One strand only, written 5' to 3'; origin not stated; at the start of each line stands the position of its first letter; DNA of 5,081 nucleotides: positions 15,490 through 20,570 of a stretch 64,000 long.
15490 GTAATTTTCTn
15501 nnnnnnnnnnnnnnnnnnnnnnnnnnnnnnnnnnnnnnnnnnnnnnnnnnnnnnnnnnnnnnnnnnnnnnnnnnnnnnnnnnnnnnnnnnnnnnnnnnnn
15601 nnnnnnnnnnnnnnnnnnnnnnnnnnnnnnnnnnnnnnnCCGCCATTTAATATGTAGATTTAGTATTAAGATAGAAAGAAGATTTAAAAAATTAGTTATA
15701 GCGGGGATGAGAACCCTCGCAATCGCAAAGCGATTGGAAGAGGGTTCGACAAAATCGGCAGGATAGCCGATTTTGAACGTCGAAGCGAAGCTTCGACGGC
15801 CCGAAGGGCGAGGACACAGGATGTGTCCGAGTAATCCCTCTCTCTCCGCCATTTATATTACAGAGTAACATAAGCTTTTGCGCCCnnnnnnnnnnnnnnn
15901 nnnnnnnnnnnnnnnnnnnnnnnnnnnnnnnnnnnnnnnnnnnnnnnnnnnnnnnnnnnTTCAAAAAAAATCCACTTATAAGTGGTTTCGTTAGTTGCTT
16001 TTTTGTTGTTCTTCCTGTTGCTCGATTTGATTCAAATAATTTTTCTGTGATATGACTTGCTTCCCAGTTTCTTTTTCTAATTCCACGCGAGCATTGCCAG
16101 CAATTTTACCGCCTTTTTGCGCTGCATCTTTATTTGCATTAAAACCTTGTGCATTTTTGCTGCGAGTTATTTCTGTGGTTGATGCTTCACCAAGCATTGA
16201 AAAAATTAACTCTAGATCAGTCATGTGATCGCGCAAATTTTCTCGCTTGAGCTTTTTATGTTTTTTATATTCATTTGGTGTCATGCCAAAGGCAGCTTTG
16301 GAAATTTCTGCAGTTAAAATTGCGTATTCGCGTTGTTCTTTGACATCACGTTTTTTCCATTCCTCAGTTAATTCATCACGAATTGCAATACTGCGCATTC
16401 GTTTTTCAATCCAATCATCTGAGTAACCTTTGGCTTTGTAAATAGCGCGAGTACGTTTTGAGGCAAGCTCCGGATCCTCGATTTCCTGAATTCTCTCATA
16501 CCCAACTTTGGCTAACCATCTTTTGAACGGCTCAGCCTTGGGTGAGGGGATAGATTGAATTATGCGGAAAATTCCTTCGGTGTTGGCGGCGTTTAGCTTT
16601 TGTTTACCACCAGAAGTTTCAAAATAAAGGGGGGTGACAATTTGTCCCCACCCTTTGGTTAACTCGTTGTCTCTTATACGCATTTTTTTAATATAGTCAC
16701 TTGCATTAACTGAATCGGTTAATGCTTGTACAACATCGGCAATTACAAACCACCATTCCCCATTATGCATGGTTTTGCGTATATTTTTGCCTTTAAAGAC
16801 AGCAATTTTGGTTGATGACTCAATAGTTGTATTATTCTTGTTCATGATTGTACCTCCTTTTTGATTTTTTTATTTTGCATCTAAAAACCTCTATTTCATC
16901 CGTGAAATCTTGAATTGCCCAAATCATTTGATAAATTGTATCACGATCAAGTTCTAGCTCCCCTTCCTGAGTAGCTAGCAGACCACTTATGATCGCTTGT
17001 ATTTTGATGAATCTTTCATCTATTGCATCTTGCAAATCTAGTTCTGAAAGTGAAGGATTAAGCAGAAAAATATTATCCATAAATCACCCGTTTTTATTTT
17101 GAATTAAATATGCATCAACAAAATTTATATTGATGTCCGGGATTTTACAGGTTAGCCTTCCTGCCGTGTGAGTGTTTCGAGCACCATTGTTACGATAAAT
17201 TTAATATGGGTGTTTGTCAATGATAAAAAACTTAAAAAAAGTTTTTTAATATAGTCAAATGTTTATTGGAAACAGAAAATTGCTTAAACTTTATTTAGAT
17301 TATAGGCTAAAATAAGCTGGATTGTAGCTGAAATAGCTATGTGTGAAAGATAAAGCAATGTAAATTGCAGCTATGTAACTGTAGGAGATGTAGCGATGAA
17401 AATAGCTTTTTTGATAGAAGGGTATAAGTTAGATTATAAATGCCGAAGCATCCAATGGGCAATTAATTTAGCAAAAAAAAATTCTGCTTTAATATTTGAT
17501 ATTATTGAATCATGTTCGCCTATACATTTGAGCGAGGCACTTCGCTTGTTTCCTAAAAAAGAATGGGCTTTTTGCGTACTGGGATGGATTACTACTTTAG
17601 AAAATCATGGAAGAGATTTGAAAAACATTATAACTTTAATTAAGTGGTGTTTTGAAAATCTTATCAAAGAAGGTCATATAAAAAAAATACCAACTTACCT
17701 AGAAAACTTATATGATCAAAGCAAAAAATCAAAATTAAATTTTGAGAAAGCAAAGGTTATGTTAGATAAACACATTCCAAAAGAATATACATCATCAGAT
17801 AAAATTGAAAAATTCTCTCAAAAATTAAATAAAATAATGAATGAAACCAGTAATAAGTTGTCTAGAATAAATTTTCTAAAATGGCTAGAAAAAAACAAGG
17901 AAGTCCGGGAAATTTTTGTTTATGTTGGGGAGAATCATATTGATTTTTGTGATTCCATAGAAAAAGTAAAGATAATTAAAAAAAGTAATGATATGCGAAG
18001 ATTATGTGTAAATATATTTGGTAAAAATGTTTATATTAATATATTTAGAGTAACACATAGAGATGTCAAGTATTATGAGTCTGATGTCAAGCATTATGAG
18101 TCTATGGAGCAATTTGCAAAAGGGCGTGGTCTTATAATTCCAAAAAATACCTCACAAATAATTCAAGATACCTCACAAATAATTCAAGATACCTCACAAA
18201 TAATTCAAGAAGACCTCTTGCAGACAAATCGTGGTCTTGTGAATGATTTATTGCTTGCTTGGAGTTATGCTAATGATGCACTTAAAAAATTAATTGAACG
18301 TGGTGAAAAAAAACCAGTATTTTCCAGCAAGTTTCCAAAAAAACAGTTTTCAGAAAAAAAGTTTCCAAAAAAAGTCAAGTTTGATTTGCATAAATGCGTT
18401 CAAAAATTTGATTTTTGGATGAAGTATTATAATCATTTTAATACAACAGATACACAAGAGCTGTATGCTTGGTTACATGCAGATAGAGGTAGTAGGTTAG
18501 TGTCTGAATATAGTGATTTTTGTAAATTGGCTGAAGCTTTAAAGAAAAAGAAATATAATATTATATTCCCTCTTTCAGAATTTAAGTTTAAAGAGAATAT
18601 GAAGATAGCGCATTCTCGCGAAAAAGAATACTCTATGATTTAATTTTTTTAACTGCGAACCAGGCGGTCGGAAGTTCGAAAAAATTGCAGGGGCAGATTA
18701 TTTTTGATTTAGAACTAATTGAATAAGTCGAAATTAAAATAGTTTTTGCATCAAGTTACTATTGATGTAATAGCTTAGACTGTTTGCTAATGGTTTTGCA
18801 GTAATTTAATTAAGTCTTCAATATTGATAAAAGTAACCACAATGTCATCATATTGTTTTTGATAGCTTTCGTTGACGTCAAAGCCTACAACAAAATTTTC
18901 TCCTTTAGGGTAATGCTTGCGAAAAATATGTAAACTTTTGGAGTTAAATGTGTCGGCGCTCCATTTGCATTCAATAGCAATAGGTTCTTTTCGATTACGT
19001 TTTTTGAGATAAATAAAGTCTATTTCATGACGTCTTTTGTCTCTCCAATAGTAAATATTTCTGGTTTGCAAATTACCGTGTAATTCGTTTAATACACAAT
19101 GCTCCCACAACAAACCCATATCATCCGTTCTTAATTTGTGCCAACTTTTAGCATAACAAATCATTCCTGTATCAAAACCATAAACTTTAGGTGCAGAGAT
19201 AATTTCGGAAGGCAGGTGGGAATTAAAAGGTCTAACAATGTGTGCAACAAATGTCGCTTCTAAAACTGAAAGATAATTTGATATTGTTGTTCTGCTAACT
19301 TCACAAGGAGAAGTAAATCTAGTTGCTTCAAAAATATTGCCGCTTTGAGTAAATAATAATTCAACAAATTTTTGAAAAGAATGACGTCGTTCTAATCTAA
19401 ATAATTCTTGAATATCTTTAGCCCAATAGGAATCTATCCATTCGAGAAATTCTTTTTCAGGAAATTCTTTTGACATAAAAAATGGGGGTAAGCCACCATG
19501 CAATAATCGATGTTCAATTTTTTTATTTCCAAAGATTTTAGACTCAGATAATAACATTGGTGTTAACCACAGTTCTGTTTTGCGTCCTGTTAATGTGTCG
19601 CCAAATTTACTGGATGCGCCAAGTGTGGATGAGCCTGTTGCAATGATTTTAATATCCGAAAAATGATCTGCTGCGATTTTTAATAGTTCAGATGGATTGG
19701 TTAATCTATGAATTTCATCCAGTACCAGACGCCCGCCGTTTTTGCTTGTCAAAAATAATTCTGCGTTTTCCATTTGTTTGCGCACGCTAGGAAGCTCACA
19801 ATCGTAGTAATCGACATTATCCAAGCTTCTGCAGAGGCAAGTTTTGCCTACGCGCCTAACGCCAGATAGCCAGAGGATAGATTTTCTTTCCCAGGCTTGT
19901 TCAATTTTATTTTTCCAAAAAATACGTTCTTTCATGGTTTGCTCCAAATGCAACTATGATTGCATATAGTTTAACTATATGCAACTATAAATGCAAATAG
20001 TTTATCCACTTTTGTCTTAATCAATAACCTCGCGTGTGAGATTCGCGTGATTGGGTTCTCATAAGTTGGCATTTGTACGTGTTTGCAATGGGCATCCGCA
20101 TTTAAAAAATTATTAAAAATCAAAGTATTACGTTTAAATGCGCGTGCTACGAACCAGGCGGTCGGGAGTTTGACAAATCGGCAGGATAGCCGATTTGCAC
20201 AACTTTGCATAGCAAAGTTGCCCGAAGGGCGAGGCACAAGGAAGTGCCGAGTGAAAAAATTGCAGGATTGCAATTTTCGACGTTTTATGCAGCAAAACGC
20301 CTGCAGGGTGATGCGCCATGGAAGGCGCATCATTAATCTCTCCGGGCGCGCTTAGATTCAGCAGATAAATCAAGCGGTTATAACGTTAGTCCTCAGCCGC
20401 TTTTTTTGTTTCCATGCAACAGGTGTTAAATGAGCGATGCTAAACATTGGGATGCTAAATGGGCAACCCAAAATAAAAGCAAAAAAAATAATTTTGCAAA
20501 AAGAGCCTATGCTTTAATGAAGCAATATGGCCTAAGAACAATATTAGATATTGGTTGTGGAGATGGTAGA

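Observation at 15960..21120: Mosaic cargo region punctuated by degenerate tRNA-Arg 3' copies: serial integration at tRNA-Arg without a surviving integrase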

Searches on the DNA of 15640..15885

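Call 17: search_rna_families(source=window, start=15640, end=15885, threshold=evalue, max_evalue=10, show_alignments=4)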
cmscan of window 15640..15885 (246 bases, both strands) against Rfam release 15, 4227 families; matches with E-value up to 10: 4.
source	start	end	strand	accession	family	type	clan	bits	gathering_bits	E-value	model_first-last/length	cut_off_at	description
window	15740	15845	+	RF02902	AaHKsRNA22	Gene; sRNA;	-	30.2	39.8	0.00045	1-101/101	no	Aggregatibacter sRNA 22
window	15687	15851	+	RF00391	RtT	Cis-reg;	-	27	45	0.0019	1-130/130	no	RtT RNA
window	15705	15754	+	RF04346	Plastid-ccsA-ndhD-1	Cis-reg;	CL00154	17.3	48.5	0.52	1-57/57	no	Plastid-ccsA-ndhD-1 3UTR RNA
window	15678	15731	+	RF01122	sR39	Gene; snRNA; snoRNA; CD-box;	-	11.5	50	1.3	1-56/56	no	Small nucleolar RNA sR39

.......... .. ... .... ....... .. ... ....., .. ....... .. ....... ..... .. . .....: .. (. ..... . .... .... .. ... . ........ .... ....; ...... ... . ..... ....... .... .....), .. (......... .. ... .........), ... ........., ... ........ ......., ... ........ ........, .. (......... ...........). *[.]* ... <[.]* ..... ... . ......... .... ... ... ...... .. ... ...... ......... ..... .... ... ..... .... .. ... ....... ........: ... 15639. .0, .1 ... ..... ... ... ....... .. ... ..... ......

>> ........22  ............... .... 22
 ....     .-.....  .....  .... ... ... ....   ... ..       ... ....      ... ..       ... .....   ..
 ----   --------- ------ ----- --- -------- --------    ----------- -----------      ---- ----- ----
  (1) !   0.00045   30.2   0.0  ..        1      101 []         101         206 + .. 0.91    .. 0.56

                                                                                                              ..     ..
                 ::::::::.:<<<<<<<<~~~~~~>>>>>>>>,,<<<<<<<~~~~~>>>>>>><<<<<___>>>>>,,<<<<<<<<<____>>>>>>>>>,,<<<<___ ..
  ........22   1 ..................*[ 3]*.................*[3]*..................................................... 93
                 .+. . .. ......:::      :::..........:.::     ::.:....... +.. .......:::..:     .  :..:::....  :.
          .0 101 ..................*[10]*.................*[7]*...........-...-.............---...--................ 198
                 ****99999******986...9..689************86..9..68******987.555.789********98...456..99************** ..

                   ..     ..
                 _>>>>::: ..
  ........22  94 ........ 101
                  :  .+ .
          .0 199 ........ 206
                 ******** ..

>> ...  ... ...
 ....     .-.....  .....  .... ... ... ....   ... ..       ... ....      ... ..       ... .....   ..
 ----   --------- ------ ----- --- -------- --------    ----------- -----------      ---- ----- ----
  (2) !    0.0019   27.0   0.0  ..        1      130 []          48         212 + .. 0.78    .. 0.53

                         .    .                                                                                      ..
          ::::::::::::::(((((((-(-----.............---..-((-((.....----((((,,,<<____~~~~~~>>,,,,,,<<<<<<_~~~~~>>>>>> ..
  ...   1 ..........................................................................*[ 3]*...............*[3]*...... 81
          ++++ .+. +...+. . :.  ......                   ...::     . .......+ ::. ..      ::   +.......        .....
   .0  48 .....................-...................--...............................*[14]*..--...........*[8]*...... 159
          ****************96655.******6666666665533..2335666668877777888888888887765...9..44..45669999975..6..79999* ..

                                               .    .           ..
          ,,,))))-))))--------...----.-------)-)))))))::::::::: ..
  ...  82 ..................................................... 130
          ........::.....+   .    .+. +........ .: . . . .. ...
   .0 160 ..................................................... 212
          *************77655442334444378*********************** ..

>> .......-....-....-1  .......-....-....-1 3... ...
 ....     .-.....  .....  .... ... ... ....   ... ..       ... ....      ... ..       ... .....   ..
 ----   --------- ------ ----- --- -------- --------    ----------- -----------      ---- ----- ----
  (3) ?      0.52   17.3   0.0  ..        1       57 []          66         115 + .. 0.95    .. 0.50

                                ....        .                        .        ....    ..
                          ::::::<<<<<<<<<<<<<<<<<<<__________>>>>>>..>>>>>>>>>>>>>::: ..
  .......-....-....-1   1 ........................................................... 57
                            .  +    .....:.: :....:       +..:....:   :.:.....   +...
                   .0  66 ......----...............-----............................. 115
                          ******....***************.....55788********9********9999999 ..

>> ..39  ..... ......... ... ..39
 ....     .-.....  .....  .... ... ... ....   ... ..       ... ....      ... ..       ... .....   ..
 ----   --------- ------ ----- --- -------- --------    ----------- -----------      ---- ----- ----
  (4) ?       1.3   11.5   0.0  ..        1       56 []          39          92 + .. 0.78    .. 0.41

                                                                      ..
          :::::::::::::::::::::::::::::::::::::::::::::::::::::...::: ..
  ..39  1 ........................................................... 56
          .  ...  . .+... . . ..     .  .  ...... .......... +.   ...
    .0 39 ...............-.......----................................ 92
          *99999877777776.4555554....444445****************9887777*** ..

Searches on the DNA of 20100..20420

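Call 16: search_rna_families(source=window, start=20100, end=20420, threshold=evalue, max_evalue=10, show_alignments=4)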
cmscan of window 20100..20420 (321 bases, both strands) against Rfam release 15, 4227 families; matches with E-value up to 10: 3.
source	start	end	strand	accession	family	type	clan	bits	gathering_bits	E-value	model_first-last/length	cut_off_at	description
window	20272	20331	+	RF02226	sX7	Gene; sRNA;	-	18.2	55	0.25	1-95/95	no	Xanthomonas sRNA sX7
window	20309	20332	+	RF01731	TwoAYGGAY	Cis-reg;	CL00106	16.7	43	6.9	79-102/168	no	TwoAYGGAY RNA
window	20220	20248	+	RF02226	sX7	Gene; sRNA;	-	12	55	7.7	64-92/95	no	Xanthomonas sRNA sX7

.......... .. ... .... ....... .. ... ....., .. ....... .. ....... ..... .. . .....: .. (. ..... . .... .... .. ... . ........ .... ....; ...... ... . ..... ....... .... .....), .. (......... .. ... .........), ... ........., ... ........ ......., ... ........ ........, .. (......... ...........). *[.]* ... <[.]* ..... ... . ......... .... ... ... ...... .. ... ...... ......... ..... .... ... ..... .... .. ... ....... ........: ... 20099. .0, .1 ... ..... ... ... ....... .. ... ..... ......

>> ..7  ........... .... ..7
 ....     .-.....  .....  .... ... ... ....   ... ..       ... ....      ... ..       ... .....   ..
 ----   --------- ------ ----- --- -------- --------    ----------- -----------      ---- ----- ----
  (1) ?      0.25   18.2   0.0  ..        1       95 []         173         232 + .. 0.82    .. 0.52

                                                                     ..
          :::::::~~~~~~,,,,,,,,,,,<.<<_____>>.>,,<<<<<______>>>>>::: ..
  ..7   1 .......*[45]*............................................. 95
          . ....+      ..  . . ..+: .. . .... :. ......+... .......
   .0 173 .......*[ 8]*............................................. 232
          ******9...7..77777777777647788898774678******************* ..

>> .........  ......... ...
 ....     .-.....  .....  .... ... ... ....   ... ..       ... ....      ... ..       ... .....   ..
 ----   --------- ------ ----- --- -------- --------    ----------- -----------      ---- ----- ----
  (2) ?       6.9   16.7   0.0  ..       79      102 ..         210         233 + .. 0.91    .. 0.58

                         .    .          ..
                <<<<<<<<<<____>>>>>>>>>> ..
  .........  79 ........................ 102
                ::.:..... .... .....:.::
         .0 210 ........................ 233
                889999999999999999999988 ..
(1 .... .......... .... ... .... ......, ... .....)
